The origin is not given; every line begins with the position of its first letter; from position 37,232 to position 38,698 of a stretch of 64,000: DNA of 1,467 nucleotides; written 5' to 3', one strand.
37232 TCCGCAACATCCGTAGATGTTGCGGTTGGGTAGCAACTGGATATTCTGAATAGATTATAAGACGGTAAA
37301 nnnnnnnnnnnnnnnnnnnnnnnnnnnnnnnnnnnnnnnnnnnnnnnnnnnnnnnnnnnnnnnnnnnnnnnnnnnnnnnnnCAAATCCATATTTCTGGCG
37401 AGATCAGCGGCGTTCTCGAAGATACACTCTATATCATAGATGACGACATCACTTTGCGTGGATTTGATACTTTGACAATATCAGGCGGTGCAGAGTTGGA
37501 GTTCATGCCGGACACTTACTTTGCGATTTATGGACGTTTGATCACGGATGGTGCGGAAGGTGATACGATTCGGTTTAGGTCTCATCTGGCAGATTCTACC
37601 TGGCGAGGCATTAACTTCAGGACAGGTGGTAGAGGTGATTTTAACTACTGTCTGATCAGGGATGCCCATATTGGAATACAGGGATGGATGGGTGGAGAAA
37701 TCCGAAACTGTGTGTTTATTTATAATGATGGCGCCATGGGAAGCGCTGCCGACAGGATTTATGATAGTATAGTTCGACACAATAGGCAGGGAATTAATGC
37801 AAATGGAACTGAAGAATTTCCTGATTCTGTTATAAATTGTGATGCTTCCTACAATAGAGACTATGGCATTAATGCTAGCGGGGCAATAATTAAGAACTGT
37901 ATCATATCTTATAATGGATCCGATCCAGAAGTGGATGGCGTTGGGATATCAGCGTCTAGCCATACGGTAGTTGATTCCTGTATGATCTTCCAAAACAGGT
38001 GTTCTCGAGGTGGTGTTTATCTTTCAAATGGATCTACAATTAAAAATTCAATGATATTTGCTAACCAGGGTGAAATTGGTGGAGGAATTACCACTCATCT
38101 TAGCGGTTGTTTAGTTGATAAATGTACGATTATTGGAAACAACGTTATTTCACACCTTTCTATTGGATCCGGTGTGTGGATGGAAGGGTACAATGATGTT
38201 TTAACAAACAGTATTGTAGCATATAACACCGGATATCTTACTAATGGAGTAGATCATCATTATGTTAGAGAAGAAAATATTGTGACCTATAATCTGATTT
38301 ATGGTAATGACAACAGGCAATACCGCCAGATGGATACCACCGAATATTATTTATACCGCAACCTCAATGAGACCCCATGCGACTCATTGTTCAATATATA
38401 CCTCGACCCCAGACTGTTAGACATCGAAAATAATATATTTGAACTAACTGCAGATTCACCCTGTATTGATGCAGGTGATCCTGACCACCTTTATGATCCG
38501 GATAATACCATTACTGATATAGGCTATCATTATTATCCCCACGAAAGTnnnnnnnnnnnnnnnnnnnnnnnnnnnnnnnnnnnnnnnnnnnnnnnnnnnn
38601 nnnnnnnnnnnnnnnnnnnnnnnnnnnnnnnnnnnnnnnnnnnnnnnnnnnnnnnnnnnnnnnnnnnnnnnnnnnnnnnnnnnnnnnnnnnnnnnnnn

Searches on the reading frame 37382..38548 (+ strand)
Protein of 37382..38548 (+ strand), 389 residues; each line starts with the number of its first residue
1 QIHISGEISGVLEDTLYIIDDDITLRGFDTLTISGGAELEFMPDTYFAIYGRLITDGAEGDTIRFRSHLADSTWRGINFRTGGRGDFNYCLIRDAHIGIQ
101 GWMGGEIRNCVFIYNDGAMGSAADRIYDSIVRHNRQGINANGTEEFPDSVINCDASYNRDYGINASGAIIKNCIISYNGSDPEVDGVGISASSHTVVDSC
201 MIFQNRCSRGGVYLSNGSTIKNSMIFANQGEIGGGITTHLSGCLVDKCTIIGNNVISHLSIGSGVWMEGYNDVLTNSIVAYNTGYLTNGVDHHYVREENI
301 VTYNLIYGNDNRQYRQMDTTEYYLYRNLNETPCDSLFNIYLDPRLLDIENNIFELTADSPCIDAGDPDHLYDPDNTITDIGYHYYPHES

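Call 60: search_protein_families(library=pfam, proteins=[window:37382-38548:+], max_evalue=10)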
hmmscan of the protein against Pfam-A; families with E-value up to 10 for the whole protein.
seq(389 aa): 0 families
